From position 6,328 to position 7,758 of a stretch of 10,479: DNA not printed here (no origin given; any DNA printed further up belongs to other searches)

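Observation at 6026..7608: Reverse-strand RNA ligase cassette inserted between the neck and tail genes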

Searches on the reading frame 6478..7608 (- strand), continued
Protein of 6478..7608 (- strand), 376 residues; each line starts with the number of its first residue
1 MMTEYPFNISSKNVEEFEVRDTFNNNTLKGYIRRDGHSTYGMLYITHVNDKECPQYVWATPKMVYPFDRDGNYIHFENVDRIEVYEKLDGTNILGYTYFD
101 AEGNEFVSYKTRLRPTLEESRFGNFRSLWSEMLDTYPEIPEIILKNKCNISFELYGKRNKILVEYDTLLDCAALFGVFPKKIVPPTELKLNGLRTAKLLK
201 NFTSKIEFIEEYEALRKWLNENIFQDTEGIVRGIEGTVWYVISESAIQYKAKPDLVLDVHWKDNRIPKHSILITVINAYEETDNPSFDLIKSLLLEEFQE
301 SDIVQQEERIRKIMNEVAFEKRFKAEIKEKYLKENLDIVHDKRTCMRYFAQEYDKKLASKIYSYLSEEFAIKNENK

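Call 33: find_encoding_contigs(protein=P0008, flank=10000, max_places=3)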
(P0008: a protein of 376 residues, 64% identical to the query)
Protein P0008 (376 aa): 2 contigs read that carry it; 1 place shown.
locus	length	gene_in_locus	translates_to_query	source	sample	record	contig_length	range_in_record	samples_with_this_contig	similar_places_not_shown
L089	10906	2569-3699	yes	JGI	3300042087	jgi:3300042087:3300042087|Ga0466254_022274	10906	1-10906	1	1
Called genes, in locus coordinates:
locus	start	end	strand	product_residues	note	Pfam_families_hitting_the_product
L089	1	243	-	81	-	?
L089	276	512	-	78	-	-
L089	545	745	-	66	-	-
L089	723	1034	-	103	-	-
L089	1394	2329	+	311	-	-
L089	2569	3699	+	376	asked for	-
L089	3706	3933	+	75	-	-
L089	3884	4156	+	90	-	-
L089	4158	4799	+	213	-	-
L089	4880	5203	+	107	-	-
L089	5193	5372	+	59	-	-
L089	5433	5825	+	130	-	PF09643:YopX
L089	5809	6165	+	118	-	-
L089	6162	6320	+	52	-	-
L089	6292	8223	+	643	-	PF14551:MCM_N, PF17207:MCM_OB, PF00493:MCM, PF01078:Mg_chelatase, PF17855:MCM_lid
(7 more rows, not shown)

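Call 38: fold_search(model_id=the predicted structure, library=viral)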
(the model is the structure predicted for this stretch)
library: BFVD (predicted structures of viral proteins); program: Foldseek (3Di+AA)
matches with E <= 10: 757; with E <= 0.001: 49
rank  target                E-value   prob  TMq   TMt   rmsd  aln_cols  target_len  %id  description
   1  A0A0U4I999            3.2e-10  1.00  0.45  0.45  13.4       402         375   13  (no name in the UniProt tables at hand)
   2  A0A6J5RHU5            1.4e-09  1.00  0.45  0.41  15.2       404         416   15  RNA ligase A [uncultured Caudovirales phage]
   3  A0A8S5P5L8            9.7e-09  1.00  0.49  0.46  13.7       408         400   16  RNA ligase [Siphoviridae sp. ctsUY14]
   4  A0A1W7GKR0            1.3e-08  1.00  0.46  0.49  16.9       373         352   17  RNA ligase [Tenacibaculum phage pT24]
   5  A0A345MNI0            1.9e-08  1.00  0.46  0.44  12.8       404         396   16  (no name in the UniProt tables at hand)
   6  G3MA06                2.2e-08  1.00  0.45  0.39  14.1       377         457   17  Gp265 [Bacillus phage G]
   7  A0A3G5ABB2            2.2e-08  1.00  0.43  0.32  18.2       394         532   15  Nucleolar GTP-binding protein 1 [Hyperionvirus sp.]
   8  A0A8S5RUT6            2.9e-08  1.00  0.42  0.41  14.4       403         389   13  RNA ligase [Siphoviridae sp. ctHip2]
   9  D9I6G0                3.9e-08  1.00  0.36  0.41  17.9       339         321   15  Split RnlA RNA ligase 1 and tail fiber attachment catalyst [Acinetobacter phage 133]
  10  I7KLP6                5.8e-08  1.00  0.38  0.56   6.9       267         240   15  RnlA RNA ligase and tail fiber attachment catalyst [Campylobacter phage CP21]
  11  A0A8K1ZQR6            7.3e-08  1.00  0.46  0.39  11.4       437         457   11  (no name in the UniProt tables at hand)
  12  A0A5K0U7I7            1.1e-07  1.00  0.43  0.18  16.0       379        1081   13  Endonuclease V [Yasminevirus sp. GU-2018]
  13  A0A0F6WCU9            1.3e-07  1.00  0.47  0.43  12.7       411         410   14  RNA ligase [Sinorhizobium phage phiN3]
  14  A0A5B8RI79            1.4e-07  1.00  0.38  0.23  13.8       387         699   16  Putative polynucleotide kinase/ligase [Iridovirus Liz-CrIV]
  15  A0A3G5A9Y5            1.4e-07  1.00  0.31  0.31  24.0       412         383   16  Uncharacterized protein [Hyperionvirus sp.]
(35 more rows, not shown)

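Call 50: search_protein_families(library=pfam, proteins=[P0031, P0040, P0043, P0088, P0042, P0026], max_evalue=0.01)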
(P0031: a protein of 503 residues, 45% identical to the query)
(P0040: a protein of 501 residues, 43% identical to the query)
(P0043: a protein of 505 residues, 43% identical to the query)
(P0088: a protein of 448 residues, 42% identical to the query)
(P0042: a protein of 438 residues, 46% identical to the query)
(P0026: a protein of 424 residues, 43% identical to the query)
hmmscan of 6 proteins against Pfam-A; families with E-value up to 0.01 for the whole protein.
P0031 (503 aa): 1 family
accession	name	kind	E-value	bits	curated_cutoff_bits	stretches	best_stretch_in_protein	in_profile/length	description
PF09414.15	RNA_ligase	-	0.0014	19.2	27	0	206-338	5-118/171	RNA ligase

P0040 (501 aa): 1 family
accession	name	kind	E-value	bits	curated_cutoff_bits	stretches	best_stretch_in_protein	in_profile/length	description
PF05147.19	LANC_like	-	0.004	16.2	23.2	1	323-395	67-138/350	Lanthionine synthetase C-like protein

P0043 (505 aa): 0 families

P0088 (448 aa): 0 families

P0042 (438 aa): 0 families

P0026 (424 aa): 0 families

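Call 65: search_protein_representatives(alignment_id=A1)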
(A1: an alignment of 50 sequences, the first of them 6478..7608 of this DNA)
Query: 50 sequences, 375 profile positions. Proteins with E-value up to 0.001 (for the whole library): 733; up to 1e-10: 592; up to 1e-30: 350. The best 150 are listed.
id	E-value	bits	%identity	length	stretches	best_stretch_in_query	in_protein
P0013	6.0e-153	525.7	-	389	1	3-373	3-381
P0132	5.0e-147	506.2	-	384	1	2-373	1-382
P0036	4.7e-139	479.9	-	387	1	10-372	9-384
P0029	5.7e-139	479.7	-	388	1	4-372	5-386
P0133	1.3e-138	478.5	-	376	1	4-371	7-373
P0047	8.1e-136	469.3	-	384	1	2-372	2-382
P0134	6.4e-135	466.3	-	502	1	4-372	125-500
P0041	6.3e-134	463.1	-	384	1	11-372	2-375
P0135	7.2e-134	462.9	-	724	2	4-253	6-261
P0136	1.2e-129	449.0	-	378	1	5-372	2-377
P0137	2.1e-125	435.0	-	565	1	11-372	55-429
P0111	3.1e-125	434.5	-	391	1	3-369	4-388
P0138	6.1e-121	420.3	-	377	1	5-371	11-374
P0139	1.0e-120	419.6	-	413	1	2-373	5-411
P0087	4.9e-119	414.1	-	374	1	5-369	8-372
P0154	4.4e-111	387.9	-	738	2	3-253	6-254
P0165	1.6e-108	379.5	-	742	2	90-368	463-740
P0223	3.3e-97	342.2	-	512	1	11-369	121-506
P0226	1.3e-96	340.2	-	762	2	90-369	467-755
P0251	2.1e-93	329.7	-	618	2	56-370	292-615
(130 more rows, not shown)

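Call 66: search_protein_families(library=pfam, proteins=[P0135, P0165, P0154, P0226, P0251, P0137, P0134, P0223], max_evalue=0.001)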
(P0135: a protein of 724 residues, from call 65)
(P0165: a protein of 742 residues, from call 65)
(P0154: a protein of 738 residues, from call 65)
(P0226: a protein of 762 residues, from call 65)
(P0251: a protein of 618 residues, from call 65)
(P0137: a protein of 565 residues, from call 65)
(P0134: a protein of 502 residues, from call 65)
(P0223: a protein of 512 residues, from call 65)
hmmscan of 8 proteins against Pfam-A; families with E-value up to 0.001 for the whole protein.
P0135 (724 aa): 2 families
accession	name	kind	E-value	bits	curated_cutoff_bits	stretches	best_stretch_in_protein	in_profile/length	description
PF03161.18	LAGLIDADG_2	-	4.1e-27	95.6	25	1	368-529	1-167/168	LAGLIDADG DNA endonuclease family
PF14890.11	Intein_splicing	-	2.3e-08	34.4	35.8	1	275-600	10-155/155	Intein splicing domain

P0165 (742 aa): 3 families
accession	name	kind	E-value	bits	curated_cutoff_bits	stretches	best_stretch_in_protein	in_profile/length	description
PF03161.18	LAGLIDADG_2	-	9.9e-32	110.6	25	1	204-379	1-167/168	LAGLIDADG DNA endonuclease family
PF14890.11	Intein_splicing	-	2e-13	50.9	35.8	1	100-462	1-155/155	Intein splicing domain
PF07591.16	PT-HINT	-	6e-05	23.8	27.7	0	121-196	19-91/137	Pretoxin HINT domain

P0154 (738 aa): 2 families
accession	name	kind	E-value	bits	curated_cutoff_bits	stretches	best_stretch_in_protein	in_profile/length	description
PF03161.18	LAGLIDADG_2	-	2.7e-16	60.4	25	1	379-518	1-141/168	LAGLIDADG DNA endonuclease family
PF14890.11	Intein_splicing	-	1.8e-07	31.5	35.8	1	334-617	54-155/155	Intein splicing domain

P0226 (762 aa): 2 families
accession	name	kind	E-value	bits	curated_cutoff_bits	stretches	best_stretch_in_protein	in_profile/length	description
PF03161.18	LAGLIDADG_2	-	2.6e-30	106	25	1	212-382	3-166/168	LAGLIDADG DNA endonuclease family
PF14890.11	Intein_splicing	-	7.4e-06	26.3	35.8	1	108-466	3-155/155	Intein splicing domain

P0251 (618 aa): 1 family
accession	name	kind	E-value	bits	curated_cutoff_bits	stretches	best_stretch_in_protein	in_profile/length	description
PF01079.26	Hint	-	0.00074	19.6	29.7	0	49-88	6-45/213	Hint module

P0137 (565 aa): 0 families

P0134 (502 aa): 0 families

P0223 (512 aa): 0 families

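Call 72: search_protein_families(library=pfam, proteins=[L008:4563-5933:+, L008:7264-8067:+, L008:8565-8885:+, L008:8591-10873:+, L008:10771-12279:+, L008:12325-13068:-, L033:3131-3976:+, L033:7180-9390:-, L061:7121-8035:+, L046:7499-8098:+], max_evalue=0.001)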
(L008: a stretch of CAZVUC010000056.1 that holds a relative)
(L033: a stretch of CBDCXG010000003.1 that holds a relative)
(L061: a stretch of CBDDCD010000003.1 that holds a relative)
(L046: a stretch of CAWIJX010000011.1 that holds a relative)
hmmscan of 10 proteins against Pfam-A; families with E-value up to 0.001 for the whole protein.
L008:4563-5933:+ (456 aa): 2 families
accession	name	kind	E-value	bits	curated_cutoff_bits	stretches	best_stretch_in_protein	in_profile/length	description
PF14535.12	AMP-binding_C_2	-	1.7e-15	57.4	25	1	358-454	1-96/96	AMP-binding enzyme C-terminal domain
PF00501.34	AMP-binding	-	1.1e-09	38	29.9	1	112-308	170-374/384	AMP-binding enzyme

L008:7264-8067:+ (267 aa): 0 families

L008:8565-8885:+ (106 aa): 0 families

L008:8591-10873:+ (760 aa): 1 family
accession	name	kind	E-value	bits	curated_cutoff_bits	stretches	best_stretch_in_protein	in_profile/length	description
PF06980.17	DUF1302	-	6.7e-159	530.8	23.2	1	145-760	5-541/541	Protein of unknown function (DUF1302)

L008:10771-12279:+ (502 aa): 2 families
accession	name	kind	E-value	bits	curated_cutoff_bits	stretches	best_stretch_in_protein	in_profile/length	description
PF07044.18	DUF1329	-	1.3e-156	521.9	23.1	1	133-497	1-368/368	Protein of unknown function (DUF1329)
PF17131.11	LolA_like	-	8.5e-12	45.5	30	1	274-498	5-184/184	Outer membrane lipoprotein-sorting protein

L008:12325-13068:- (247 aa): 1 family
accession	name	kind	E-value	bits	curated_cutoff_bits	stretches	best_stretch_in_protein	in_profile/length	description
PF00528.27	BPD_transp_1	-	5.4e-29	101.7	26.4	1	55-242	1-180/184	Binding-protein-dependent transport system inner membrane component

L033:3131-3976:+ (281 aa): 0 families

L033:7180-9390:- (736 aa): 4 families
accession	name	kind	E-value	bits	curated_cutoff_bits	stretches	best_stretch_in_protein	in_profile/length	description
PF02922.24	CBM_48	-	1e-30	106.3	22.4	1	129-213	1-83/83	Carbohydrate-binding module 48 (Isoamylase N-terminal domain)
PF02806.24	Alpha-amylase_C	-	8.5e-24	84.2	21.2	1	637-735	1-94/95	Alpha amylase, C-terminal all-beta domain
PF22019.2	GlgB_N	-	2.5e-22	79.2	27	1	7-104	2-94/94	alpha-1,4-glucan branching enzyme GlgB, N-terminal domain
PF00128.31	Alpha-amylase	-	9.8e-19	68.3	22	2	284-354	25-94/446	Alpha amylase, catalytic domain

L061:7121-8035:+ (304 aa): 2 families
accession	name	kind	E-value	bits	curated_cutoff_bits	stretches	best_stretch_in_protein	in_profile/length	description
PF13385.13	Laminin_G_3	-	6e-18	65.9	27.6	1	120-271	1-145/151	Concanavalin A-like lectin/glucanases superfamily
PF07589.16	PEP-CTERM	-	0.00021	21.7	20.7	1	275-298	1-23/24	PEP-CTERM motif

L046:7499-8098:+ (199 aa): 0 families

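Call 78: find_related_loci(query=A1, collection=viral_contigs, flank=8000)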
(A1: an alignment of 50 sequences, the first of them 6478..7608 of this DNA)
Query A1 (376 aa) in viral_contigs; peptide patterns used: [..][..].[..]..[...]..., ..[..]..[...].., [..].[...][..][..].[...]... (x = any residue, [..] = any of these).
73 stretches matched a pattern; 34 encode a relative of the query (tblastn E <= 1e-3); 34 distinct loci.
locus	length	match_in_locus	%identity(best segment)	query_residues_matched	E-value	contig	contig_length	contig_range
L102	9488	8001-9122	43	6-367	4e-79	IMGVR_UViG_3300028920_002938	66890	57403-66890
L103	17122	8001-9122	41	2-367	5e-77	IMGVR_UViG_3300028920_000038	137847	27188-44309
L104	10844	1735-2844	41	6-365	1e-74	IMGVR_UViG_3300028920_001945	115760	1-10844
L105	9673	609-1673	40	9-365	1e-74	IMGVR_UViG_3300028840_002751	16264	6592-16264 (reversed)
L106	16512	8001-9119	39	6-367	1e-71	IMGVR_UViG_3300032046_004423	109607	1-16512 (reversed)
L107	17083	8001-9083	39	11-366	9e-68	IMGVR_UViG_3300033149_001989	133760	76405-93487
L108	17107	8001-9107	39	6-364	1e-64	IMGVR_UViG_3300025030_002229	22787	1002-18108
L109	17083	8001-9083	39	11-365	4e-66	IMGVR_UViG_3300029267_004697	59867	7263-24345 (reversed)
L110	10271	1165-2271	38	7-367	6e-64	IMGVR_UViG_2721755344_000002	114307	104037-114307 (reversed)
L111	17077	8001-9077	36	7-363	7e-63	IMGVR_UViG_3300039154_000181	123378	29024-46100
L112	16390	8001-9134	35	7-372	6e-63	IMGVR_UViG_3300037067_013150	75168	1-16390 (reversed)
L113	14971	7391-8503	34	7-375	3e-60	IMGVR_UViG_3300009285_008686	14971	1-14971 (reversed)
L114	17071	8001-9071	34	7-361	2e-60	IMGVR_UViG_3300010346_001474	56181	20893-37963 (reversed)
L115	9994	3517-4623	34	7-374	1e-58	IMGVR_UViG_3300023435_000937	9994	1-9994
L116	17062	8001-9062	35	13-361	4e-58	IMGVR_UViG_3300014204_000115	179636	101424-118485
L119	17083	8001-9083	36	9-365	2e-57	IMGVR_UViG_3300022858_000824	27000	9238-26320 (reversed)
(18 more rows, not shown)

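Call 81: search_protein_families(library=pfam, proteins=[L103:5688-6308:+, L119:815-1708:+, L103:2055-3356:+, L103:9923-10534:+, L116:10733-11731:+, L113:44-745:+, L086:860-1765:+, L102:1498-2637:+, L102:5819-7036:+, L107:9139-10533:+], max_evalue=0.001)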
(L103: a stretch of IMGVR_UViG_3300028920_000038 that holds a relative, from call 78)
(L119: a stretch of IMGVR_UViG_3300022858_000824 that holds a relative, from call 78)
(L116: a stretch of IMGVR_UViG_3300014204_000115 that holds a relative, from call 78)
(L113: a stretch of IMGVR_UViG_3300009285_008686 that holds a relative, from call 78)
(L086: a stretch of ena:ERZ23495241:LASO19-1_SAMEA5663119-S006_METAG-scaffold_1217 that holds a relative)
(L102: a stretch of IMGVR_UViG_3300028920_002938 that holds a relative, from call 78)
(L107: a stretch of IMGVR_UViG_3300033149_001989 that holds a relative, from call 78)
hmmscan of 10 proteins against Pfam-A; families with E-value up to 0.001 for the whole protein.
L103:5688-6308:+ (206 aa): 2 families
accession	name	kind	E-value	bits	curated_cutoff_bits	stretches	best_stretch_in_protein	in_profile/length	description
PF12850.12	Metallophos_2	-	8.3e-10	39.3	27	1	58-155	20-119/154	Calcineurin-like phosphoesterase superfamily domain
PF00149.33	Metallophos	-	0.00051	21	21.5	0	1-159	1-119/191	Calcineurin-like phosphoesterase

L119:815-1708:+ (297 aa): 2 families
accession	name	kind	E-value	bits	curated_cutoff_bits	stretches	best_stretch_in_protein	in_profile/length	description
PF01555.25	N6_N4_Mtase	-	2.3e-41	142.6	26.7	1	35-263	1-220/221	DNA methylase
PF01170.24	UPF0020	-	3e-05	24.2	22.3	0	204-237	7-41/197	RMKL-like, methyltransferase domain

L103:2055-3356:+ (433 aa): 3 families
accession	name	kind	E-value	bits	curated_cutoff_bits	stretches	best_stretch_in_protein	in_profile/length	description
PF13203.12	DUF2201_N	-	3e-37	129.2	23.2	1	12-293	4-270/271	Putative metallopeptidase domain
PF09967.15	DUF2201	-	1e-24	87.5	26.4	1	300-428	1-122/123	VWA-like domain (DUF2201)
PF10263.15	SprT-like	-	0.00075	19.8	25.6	0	34-90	20-78/108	SprT-like family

L103:9923-10534:+ (203 aa): 2 families
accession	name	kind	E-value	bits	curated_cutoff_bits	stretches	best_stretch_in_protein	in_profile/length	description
PF17338.8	GP88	-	9.1e-28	98.1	24.4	1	16-161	27-189/230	Gene product 88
PF23872.1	DUF7227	-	0.00016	21.8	27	0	22-118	24-114/223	Domain of unknown function (DUF7227)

L116:10733-11731:+ (332 aa): 5 families
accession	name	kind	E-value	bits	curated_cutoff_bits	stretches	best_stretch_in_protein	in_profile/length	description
PF00004.35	AAA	-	5.5e-14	53.2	21.2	1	47-168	1-129/131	ATPase family associated with various cellular activities (AAA)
PF13177.12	DNA_pol3_delta2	-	3.7e-06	27.4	27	1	110-170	100-160/161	DNA polymerase III, delta subunit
PF03215.21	Rad17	-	1.1e-05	25.9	23.8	1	9-98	5-102/186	Rad17 P-loop domain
PF05496.18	RuvB_N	-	7.7e-05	22.9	27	1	18-70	2-59/159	Holliday junction DNA helicase RuvB P-loop domain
PF25199.1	nSTAND_NTPase5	-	0.00051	20.3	34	0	33-150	30-134/145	Novel STAND NTPase 5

L113:44-745:+ (233 aa): 1 family
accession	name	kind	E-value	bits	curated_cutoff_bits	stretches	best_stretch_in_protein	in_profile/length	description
PF03167.25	UDG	-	8.6e-32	110.6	24.3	1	80-217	9-135/141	Uracil DNA glycosylase superfamily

L086:860-1765:+ (301 aa): 0 families

L102:1498-2637:+ (379 aa): 3 families
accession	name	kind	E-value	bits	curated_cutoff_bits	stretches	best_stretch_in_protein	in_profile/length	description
PF07728.20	AAA_5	-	2.3e-05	24.9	22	0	71-183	25-139/139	AAA domain (dynein-related subfamily)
PF00158.32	Sigma54_activat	-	2.6e-05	24.4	20.2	0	120-167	94-145/168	Sigma-54 interaction domain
PF00004.35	AAA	-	0.00014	22.8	21.2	0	25-187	1-127/131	ATPase family associated with various cellular activities (AAA)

L102:5819-7036:+ (405 aa): 1 family
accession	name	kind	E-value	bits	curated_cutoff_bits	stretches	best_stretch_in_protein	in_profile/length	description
PF00145.23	DNA_methylase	-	6.6e-86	289.1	22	1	5-402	1-320/324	C-5 cytosine-specific DNA methylase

L107:9139-10533:+ (464 aa): 3 families
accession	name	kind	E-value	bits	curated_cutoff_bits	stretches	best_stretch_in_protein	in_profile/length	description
PF01743.26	PolyA_pol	-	8.1e-35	120.4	23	1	28-151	1-126/126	Poly A polymerase head domain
PF12627.12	PolyA_pol_RNAbd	-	4e-13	49.4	22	1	188-231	17-60/64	Probable RNA and SrmB- binding site of polymerase A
PF01966.28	HD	-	4.6e-10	40.2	22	1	248-336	2-92/116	HD domain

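Call 103: list_cluster_members(proteins=[window:6478-7608:-, P0028, P0108, P0115, P0095, P0003, P0121])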
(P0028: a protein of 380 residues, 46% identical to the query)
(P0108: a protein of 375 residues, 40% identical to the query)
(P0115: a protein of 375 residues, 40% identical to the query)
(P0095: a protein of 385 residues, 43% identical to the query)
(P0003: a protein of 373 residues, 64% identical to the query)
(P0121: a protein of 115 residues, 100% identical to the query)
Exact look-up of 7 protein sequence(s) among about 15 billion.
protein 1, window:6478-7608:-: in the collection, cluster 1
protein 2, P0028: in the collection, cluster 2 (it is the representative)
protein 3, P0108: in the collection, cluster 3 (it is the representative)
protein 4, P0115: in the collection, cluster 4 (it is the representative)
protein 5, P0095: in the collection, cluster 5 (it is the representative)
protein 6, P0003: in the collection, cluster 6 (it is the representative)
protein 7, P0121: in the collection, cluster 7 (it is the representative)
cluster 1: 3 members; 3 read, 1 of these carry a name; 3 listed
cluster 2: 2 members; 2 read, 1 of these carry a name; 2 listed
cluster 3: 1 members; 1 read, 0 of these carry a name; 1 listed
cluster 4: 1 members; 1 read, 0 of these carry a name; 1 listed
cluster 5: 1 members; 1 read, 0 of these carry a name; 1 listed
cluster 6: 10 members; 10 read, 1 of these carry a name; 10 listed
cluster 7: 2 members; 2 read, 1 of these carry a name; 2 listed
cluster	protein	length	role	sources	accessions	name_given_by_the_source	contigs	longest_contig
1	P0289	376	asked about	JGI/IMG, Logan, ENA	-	-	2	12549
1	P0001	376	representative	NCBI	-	-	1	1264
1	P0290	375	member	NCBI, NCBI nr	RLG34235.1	hypothetical protein DRN97_03040 [Methanosarcinales archaeon] | MAG: hypothetical protein DRN97_03040 [Methanosarcinales archaeon]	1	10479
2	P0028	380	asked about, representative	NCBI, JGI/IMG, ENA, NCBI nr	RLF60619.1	MAG: hypothetical protein DRN25_02220 [Thermoplasmata archaeon]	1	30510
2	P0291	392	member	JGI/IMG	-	-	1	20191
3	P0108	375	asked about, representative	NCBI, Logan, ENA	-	-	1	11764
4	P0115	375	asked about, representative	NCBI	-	-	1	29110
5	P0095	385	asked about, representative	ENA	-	-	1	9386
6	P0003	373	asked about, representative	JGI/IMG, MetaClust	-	\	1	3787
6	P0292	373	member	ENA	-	-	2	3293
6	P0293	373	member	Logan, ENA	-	-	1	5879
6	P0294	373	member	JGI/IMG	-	-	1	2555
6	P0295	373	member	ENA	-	-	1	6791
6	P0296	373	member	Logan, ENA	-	-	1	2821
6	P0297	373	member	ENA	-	-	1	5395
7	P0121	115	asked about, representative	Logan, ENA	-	-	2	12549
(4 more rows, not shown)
